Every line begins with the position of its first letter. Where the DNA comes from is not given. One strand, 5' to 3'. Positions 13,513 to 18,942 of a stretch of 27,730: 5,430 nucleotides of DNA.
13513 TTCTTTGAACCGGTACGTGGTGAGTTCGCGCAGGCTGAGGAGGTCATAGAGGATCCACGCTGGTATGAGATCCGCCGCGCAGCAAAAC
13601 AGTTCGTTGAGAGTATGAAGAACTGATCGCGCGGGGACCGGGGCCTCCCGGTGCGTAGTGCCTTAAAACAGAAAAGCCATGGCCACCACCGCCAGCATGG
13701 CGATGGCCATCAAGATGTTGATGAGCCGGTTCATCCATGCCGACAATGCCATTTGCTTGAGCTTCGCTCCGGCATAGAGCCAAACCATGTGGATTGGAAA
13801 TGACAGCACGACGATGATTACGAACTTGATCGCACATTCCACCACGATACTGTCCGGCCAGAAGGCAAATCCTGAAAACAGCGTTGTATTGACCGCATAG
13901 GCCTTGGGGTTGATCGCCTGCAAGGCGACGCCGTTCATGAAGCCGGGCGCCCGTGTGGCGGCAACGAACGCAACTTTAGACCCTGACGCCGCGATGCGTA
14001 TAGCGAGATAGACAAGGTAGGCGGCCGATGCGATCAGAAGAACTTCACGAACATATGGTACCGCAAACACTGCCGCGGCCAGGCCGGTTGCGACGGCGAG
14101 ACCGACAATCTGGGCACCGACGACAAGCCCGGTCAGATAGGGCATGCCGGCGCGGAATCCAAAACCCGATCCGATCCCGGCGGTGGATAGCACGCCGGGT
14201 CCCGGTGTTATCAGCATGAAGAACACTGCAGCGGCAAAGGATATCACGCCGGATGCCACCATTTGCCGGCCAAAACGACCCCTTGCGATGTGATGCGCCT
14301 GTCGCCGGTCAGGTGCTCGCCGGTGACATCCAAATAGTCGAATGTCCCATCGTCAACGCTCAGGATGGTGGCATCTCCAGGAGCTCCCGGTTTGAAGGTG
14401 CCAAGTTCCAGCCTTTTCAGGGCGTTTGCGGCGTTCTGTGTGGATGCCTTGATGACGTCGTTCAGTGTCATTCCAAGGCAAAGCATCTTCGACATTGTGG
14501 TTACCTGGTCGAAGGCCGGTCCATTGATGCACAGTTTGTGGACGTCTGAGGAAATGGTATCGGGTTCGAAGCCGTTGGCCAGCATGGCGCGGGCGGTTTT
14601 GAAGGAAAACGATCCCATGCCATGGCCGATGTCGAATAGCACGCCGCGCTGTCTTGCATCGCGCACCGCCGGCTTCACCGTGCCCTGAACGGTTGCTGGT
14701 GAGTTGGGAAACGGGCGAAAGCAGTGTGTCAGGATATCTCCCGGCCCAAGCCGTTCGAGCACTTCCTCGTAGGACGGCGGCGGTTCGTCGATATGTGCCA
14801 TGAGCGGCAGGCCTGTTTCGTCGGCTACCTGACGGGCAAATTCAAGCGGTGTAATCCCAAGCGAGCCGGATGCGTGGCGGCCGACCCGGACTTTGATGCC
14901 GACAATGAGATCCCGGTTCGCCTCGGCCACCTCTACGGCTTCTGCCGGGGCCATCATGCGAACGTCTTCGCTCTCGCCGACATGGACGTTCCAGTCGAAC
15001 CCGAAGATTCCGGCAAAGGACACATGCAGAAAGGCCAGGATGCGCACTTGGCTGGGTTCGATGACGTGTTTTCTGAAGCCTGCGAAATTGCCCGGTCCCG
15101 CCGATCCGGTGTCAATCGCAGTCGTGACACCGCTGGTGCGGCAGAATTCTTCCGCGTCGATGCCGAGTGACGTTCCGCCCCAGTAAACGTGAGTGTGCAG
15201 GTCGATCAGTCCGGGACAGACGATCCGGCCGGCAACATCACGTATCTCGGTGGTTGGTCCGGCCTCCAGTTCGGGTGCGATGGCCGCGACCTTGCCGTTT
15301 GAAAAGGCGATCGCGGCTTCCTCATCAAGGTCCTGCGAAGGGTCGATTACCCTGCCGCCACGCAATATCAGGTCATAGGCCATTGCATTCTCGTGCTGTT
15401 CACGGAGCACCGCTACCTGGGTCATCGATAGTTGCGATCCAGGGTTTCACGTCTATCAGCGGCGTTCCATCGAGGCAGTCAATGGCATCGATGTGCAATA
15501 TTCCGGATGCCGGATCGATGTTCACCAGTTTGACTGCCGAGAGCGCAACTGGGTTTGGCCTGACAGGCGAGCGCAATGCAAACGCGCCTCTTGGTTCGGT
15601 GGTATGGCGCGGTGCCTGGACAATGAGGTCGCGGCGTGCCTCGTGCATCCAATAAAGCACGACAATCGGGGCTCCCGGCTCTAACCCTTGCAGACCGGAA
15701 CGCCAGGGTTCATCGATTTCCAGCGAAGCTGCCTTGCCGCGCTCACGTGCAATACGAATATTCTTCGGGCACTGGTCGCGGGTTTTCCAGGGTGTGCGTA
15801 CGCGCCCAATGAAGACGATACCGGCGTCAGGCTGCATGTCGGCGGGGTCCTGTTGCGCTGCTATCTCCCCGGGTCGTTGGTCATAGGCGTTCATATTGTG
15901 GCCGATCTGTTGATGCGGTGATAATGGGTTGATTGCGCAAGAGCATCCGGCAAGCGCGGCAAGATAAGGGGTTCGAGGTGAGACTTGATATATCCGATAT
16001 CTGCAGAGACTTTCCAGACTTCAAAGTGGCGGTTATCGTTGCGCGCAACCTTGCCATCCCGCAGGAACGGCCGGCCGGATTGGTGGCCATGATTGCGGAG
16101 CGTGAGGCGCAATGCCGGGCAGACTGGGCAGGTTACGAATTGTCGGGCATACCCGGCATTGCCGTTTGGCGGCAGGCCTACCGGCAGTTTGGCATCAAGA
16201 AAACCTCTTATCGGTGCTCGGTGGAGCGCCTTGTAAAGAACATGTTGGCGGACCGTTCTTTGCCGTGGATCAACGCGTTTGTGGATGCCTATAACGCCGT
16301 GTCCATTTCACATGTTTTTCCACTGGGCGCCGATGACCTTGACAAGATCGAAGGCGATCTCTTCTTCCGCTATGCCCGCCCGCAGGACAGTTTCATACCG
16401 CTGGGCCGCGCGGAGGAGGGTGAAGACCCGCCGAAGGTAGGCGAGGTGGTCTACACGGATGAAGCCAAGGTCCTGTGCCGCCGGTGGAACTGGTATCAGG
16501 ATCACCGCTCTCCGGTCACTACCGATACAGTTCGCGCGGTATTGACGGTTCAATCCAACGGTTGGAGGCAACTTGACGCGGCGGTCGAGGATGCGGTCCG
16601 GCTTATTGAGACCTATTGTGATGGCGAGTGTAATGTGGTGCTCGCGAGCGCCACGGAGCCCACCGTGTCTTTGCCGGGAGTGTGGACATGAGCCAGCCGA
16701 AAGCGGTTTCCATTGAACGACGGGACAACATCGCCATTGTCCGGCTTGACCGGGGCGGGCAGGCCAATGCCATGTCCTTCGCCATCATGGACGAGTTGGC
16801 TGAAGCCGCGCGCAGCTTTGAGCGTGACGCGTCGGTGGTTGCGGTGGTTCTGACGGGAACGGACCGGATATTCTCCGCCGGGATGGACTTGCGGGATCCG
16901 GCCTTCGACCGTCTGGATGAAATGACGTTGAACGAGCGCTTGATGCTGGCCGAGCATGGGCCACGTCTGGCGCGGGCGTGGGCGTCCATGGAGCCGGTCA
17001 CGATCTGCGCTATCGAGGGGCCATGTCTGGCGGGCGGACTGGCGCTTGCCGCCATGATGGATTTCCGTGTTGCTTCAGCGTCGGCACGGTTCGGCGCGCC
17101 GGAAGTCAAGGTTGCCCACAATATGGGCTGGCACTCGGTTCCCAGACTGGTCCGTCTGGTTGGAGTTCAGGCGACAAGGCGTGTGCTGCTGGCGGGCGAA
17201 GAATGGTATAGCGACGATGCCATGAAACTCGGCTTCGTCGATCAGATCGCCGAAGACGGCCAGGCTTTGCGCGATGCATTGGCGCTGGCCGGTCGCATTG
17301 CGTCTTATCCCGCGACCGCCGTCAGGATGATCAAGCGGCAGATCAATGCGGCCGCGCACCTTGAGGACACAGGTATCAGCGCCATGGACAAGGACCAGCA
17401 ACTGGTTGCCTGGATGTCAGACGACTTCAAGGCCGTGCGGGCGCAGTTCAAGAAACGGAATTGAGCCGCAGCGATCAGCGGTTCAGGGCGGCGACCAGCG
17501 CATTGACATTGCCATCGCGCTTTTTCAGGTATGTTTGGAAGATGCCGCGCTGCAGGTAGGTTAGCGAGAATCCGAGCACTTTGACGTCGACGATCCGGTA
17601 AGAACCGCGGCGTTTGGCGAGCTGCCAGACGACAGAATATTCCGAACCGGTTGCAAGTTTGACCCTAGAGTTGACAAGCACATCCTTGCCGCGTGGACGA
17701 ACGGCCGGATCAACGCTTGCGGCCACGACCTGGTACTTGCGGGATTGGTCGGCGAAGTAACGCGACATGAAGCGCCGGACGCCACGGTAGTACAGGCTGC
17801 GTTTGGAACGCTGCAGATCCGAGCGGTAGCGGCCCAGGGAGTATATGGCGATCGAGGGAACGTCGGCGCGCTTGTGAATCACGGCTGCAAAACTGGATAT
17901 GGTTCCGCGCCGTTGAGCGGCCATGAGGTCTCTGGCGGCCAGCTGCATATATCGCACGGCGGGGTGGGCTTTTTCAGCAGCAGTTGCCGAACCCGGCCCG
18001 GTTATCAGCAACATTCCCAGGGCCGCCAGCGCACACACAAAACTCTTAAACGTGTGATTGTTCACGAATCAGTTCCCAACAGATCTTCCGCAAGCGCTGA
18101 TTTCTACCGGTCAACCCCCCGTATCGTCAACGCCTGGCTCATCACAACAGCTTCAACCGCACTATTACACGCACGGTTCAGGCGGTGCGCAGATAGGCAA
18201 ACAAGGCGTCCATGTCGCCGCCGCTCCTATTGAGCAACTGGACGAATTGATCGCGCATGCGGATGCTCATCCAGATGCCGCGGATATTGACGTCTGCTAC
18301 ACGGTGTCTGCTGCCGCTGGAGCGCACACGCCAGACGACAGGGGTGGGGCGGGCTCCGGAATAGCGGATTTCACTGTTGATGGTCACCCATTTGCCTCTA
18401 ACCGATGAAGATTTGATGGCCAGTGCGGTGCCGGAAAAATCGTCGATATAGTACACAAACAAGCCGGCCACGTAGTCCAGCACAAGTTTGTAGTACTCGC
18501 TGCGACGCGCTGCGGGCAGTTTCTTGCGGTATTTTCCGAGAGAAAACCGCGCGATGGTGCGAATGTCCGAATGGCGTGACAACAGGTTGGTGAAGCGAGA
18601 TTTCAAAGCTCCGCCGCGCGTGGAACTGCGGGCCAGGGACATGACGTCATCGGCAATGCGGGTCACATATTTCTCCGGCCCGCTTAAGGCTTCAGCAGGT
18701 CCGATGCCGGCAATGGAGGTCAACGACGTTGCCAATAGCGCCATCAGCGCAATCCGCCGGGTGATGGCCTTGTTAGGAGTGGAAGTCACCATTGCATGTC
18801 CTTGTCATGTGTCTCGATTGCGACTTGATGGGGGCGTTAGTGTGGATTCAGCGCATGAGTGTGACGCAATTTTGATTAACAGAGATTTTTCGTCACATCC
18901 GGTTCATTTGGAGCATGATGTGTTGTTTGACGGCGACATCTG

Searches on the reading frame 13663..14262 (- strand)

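Call 14: search_protein_families(library=pfam, proteins=[window:13663-14262:-], max_evalue=0.001)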
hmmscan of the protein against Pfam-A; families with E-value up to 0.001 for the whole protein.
window:13663-14262:- (199 aa): 1 family
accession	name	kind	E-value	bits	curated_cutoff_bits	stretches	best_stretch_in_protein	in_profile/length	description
PF01810.24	LysE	-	1.5e-08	34.8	25.6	1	15-196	2-188/193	LysE type translocator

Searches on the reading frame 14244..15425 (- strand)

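Call 14: search_protein_families(library=pfam, proteins=[window:14244-15425:-], max_evalue=0.001)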
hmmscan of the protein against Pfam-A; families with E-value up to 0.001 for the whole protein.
window:14244-15425:- (393 aa): 2 families
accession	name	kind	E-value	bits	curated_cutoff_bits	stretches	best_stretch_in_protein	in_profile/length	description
PF01979.26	Amidohydro_1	-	7.5e-15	55.4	25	2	68-227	1-170/345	Amidohydrolase family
PF07969.17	Amidohydro_3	-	2.1e-09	37.9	29.7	1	61-93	2-35/472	Amidohydrolase family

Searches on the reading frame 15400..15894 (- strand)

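Call 14: search_protein_families(library=pfam, proteins=[window:15400-15894:-], max_evalue=0.001)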
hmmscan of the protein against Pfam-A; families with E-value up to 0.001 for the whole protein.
window:15400-15894:- (164 aa): 1 family
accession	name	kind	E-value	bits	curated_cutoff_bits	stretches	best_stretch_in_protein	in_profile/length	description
PF01980.22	TrmO_N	-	1.6e-27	96.5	26.8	1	53-157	11-116/116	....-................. O N-terminal domain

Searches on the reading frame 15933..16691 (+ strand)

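Call 14: search_protein_families(library=pfam, proteins=[window:15933-16691:+], max_evalue=0.001)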
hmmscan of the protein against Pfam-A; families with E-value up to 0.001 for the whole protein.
window:15933-16691:+ (252 aa): 1 family
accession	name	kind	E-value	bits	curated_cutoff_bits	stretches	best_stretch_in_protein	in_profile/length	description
PF03483.22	B3_4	-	1.4e-22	80.6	29.3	1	79-207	2-125/174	B3/4 domain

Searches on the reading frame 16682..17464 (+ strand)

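Call 14: search_protein_families(library=pfam, proteins=[window:16682-17464:+], max_evalue=0.001)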
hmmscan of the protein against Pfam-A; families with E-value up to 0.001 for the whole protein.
window:16682-17464:+ (260 aa): 2 families
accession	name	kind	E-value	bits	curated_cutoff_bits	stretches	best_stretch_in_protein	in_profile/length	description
PF00378.25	ECH_1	-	1.2e-39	136.6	27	1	13-243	2-225/251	Enoyl-CoA hydratase/isomerase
PF16113.10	ECH_2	-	6.4e-19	69.1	27.2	1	18-230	2-211/335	Enoyl-CoA hydratase/isomerase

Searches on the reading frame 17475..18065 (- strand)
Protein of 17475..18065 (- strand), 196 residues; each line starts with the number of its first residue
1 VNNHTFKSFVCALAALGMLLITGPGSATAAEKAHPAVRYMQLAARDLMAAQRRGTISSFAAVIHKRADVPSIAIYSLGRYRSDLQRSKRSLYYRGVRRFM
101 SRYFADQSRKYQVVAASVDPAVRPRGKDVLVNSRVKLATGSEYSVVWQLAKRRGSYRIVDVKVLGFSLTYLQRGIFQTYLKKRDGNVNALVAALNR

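Call 14: search_protein_families(library=pfam, proteins=[window:17475-18065:-], max_evalue=0.001)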
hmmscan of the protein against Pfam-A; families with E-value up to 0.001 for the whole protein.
window:17475-18065:- (196 aa): 1 family
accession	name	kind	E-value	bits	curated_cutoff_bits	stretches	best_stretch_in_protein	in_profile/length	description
PF05494.18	MlaC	-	3.7e-18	66.3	26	1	51-195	21-165/166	MlaC protein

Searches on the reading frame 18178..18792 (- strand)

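Call 46: search_protein_families(library=pfam, proteins=[window:18178-18792:-], max_evalue=0.001)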
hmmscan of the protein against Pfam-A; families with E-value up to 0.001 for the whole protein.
window:18178-18792:- (204 aa): 1 family
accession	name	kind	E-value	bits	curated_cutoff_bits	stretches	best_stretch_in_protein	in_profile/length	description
PF05494.18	MlaC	-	3.1e-22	79.6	26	1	60-202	22-165/166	MlaC protein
